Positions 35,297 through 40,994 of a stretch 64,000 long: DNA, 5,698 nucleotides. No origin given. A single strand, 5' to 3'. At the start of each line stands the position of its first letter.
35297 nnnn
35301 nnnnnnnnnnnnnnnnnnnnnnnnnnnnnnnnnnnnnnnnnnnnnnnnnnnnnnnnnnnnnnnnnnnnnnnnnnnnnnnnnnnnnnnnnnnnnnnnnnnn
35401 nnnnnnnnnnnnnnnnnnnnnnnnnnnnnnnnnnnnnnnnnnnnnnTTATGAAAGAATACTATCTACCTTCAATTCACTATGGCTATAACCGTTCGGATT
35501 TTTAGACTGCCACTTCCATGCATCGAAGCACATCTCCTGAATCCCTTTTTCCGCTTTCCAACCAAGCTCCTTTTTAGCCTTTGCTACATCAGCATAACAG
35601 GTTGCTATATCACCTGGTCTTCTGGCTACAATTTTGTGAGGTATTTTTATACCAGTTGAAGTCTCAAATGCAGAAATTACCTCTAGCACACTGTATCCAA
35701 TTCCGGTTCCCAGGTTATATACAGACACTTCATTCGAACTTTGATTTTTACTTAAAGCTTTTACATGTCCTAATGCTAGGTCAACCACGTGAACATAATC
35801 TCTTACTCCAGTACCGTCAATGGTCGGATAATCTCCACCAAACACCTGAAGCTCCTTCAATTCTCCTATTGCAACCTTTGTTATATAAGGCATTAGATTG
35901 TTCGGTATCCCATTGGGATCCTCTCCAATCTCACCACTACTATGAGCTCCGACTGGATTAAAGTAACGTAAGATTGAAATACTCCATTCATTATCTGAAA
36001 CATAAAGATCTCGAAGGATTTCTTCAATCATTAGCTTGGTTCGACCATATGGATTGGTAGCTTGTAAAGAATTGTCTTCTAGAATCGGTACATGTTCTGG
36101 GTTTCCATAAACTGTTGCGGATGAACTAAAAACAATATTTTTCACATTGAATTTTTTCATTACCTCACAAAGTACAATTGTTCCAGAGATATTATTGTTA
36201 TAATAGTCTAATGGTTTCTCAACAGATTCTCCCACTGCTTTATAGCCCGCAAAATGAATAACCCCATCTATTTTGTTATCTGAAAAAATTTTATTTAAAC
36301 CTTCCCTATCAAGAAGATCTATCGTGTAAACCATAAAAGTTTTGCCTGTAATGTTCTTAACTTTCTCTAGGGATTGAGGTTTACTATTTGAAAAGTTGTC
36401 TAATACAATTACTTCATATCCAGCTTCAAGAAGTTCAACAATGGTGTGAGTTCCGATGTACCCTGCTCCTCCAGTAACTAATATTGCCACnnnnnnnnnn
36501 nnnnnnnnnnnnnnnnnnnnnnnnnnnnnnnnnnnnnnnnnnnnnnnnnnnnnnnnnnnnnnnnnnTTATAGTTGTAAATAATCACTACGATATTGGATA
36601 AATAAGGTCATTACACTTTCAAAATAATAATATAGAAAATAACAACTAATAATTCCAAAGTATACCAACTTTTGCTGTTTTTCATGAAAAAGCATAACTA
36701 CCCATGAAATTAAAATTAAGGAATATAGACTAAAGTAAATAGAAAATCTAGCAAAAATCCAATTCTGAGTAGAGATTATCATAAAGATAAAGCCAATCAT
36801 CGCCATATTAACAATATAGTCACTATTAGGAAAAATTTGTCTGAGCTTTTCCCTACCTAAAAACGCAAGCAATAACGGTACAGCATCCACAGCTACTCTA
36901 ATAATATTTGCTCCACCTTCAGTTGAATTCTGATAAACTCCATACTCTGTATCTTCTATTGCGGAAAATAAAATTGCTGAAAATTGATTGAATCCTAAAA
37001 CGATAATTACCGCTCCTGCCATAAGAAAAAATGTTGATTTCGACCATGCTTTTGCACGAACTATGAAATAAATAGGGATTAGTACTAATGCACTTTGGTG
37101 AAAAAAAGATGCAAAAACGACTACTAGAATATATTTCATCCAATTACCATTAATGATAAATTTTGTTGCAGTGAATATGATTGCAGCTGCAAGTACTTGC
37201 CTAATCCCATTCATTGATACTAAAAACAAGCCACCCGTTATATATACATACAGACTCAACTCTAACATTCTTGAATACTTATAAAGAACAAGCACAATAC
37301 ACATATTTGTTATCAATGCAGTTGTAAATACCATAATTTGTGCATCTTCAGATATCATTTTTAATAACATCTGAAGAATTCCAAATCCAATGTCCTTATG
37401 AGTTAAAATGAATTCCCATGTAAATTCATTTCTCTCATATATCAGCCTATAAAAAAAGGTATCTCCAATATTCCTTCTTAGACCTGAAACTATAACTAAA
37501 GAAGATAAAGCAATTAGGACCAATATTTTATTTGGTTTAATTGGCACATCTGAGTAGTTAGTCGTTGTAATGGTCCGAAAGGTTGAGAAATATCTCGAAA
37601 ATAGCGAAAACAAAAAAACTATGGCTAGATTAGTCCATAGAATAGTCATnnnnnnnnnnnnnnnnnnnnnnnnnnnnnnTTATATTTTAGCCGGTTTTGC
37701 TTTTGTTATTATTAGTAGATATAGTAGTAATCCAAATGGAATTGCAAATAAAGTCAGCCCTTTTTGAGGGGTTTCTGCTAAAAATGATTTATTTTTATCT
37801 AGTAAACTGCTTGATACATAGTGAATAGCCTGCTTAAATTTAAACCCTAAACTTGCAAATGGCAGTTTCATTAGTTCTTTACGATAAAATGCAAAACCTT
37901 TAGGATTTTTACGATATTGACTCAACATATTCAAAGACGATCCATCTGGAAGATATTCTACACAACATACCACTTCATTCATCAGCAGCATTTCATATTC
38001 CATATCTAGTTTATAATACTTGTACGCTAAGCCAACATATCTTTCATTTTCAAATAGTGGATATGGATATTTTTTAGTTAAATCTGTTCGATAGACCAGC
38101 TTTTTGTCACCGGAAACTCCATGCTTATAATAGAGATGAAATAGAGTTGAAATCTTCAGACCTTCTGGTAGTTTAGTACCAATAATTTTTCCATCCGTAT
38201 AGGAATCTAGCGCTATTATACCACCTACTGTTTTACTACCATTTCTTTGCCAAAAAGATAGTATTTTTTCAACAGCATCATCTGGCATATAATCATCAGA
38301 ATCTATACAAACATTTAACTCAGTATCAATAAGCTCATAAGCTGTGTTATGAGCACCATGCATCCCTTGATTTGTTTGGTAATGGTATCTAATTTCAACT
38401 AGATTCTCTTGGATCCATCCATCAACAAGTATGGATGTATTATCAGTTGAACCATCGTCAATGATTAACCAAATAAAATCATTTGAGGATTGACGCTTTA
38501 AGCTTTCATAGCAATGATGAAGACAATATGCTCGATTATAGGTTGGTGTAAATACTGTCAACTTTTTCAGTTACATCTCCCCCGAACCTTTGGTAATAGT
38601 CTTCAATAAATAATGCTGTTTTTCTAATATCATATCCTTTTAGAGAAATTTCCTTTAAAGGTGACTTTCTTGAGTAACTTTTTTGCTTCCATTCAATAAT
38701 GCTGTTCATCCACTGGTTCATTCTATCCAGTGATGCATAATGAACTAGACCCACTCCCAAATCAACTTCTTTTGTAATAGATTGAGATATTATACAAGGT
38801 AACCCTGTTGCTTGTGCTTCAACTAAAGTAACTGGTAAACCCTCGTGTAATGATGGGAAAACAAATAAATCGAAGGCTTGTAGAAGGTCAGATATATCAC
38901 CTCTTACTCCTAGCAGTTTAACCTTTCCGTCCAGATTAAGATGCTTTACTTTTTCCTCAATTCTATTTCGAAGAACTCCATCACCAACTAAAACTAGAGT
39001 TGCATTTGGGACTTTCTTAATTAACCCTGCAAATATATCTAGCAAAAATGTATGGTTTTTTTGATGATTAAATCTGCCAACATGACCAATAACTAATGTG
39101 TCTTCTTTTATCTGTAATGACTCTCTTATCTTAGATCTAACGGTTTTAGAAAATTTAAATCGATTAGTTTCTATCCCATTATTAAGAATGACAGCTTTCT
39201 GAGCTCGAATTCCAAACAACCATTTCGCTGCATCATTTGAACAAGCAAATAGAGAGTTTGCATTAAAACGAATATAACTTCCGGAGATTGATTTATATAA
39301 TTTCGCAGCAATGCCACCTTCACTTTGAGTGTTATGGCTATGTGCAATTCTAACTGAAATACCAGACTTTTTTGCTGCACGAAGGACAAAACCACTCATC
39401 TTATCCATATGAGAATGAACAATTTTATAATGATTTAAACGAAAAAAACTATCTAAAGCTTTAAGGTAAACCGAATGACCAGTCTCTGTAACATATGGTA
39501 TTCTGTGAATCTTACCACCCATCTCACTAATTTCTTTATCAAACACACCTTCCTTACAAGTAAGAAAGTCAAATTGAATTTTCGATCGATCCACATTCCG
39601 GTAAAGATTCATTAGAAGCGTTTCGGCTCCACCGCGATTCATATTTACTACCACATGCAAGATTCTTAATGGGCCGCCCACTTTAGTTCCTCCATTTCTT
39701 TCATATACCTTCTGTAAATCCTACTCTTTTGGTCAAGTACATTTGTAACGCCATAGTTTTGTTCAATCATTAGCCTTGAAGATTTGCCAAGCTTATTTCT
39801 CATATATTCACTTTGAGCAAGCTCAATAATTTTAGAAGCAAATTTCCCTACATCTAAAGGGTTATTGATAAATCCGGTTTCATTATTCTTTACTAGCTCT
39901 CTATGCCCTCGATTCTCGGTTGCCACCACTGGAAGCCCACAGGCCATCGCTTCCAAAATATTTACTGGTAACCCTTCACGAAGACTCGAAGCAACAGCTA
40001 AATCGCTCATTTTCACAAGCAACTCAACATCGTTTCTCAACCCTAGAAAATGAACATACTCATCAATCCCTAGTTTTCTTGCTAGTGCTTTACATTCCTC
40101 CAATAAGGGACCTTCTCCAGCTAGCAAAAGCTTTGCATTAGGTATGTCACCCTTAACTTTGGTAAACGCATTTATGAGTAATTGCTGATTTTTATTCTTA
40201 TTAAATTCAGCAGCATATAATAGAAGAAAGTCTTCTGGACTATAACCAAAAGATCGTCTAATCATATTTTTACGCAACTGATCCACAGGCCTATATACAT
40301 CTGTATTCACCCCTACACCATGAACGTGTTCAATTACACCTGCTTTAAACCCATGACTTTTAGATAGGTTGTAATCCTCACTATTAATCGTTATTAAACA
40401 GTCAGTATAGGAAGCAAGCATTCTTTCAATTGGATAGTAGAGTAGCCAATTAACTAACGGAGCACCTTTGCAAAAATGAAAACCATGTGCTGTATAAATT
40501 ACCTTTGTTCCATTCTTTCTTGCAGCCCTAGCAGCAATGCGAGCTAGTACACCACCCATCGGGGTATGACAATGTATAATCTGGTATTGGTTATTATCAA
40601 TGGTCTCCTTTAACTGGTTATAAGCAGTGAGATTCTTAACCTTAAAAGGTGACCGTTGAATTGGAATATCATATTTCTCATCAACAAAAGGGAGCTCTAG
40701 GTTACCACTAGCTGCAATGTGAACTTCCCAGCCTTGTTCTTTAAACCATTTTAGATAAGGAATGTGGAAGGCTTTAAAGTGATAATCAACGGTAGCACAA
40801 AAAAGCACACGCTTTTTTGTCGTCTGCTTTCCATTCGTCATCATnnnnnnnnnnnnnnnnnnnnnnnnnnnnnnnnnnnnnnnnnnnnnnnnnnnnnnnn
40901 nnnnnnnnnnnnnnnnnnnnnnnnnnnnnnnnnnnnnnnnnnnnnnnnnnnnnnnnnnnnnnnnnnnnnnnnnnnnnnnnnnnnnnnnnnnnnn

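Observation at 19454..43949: Two EAR-like antiterminator RNAs about 24 kb apart, each in a duplicated promoter-SinR-EAR cassette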

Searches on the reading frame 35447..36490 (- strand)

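Call 6: search_protein_families(library=pfam, proteins=[window:35447-36490:-])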
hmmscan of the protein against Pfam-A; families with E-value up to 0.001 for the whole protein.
window:35447-36490:- (347 aa): 10 families
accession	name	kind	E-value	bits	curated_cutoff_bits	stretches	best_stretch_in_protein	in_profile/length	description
PF16363.11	GDP_Man_Dehyd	-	1.4e-60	205.9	27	1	4-321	1-329/332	GDP-mannose 4,6 dehydratase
PF01370.27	Epimerase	-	1.6e-57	195.1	20.9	1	3-261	1-240/240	NAD dependent epimerase/dehydratase family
PF02719.21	Polysacc_synt_2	-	1.3e-16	61.1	20.2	1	3-183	1-175/293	Polysaccharide biosynthesis protein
PF01073.25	3Beta_HSD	-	4.2e-16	59.2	22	1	4-158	1-156/280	3-beta hydroxysteroid dehydrogenase/isomerase family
PF04321.23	RmlD_sub_bind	-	2.3e-14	53.6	27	1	1-161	1-138/287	RmlD substrate binding domain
PF08659.16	KR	-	8.7e-10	39.2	22.6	1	3-134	3-147/180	KR domain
PF00106.31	adh_short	-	6.3e-08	32.8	26.6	1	2-121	2-133/195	short chain dehydrogenase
PF13460.12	NAD_binding_10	-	2.5e-07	31.2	27.2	1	7-171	1-140/184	NAD(P)H-binding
PF07993.18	NAD_binding_4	-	6.2e-07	29.3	20.1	1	5-186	1-214/258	Male sterility protein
PF05368.20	NmrA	-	0.00021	21.5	27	1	3-124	5-107/298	NmrA-like family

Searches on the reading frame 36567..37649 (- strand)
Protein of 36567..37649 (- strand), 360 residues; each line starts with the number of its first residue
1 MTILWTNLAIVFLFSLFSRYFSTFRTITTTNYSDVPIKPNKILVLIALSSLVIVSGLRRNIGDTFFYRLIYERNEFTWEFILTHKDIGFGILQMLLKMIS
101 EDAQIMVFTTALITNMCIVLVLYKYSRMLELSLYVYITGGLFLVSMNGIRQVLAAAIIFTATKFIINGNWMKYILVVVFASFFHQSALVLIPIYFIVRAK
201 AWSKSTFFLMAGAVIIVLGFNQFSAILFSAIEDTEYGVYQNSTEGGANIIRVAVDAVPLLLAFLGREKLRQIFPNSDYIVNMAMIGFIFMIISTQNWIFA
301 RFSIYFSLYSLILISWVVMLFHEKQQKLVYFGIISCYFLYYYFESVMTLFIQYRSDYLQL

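Call 6: search_protein_families(library=pfam, proteins=[window:36567-37649:-])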
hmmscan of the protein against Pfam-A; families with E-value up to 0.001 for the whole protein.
window:36567-37649:- (360 aa): 1 family
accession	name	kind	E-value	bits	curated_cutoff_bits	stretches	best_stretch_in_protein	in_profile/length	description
PF14897.12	EpsG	-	2.4e-55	188.4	30.1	1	41-354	1-325/326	EpsG family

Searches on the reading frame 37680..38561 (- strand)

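Call 6: search_protein_families(library=pfam, proteins=[window:37680-38561:-])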
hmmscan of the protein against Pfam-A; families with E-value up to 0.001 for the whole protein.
window:37680-38561:- (293 aa): 2 families
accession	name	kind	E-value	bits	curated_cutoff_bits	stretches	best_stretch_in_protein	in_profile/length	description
PF00535.33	Glycos_transf_2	-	5.7e-22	78.9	23.3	1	2-148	1-150/168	Glycosyl transferase family 2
PF10111.15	Glyco_tranf_2_2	-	6.8e-07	29.5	27.3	1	23-105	21-107/276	Glycosyltransferase like family 2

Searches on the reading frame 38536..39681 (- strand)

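Call 6: search_protein_families(library=pfam, proteins=[window:38536-39681:-])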
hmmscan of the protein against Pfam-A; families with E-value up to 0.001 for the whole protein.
window:38536-39681:- (381 aa): 5 families
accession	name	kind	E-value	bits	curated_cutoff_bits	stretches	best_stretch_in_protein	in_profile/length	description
PF00534.26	Glycos_transf_1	-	1.3e-26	93.6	26.4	1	182-300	2-123/172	Glycosyl transferases group 1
PF13692.12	Glyco_trans_1_4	-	4.7e-25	88.9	27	1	197-305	3-113/142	Glycosyl transferases group 1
PF13439.12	Glyco_transf_4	-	7e-11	42.9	28.5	1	17-174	2-170/170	Glycosyltransferase Family 4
PF13579.12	Glyco_trans_4_4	-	1e-08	36.1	29.7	1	17-169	1-158/158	Glycosyl transferase 4-like domain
PF20706.3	GT4-conflict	-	0.00048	19.6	26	1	261-300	273-312/385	Family 4 Glycosyltransferase in conflict systems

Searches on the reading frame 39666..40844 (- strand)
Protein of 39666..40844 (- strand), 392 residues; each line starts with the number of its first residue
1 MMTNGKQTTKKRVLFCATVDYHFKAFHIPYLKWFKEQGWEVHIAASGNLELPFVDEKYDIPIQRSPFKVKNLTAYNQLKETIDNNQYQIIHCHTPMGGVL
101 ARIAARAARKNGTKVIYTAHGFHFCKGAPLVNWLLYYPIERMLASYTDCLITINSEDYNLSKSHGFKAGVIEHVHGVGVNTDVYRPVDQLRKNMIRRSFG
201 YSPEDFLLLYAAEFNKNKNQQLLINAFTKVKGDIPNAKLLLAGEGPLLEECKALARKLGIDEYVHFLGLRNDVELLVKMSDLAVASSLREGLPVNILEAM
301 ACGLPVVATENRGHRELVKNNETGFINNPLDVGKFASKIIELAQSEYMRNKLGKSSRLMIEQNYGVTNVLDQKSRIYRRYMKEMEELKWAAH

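Call 6: search_protein_families(library=pfam, proteins=[window:39666-40844:-])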
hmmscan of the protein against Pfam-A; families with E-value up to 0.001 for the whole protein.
window:39666-40844:- (392 aa): 7 families
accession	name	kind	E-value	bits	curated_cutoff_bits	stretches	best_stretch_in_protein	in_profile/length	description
PF00534.26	Glycos_transf_1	-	3.6e-39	134.5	26.4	1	195-357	5-170/172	Glycosyl transferases group 1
PF13692.12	Glyco_trans_1_4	-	4.4e-34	118.2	27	1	207-344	3-141/142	Glycosyl transferases group 1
PF13477.12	Glyco_trans_4_2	-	6.5e-20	72.2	23.4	1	13-154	2-139/139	Glycosyl transferase 4-like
PF13439.12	Glyco_transf_4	-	1.4e-14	54.9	28.5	1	33-175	14-163/170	Glycosyltransferase Family 4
PF13579.12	Glyco_trans_4_4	-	2e-12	48.2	29.7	1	32-172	12-153/158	Glycosyl transferase 4-like domain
PF13524.12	Glyco_trans_1_2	-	0.00017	22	25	1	286-369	57-138/144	Glycosyl transferase-like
PF20706.3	GT4-conflict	-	0.00029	20.4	26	1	270-321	272-323/385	Family 4 Glycosyltransferase in conflict systems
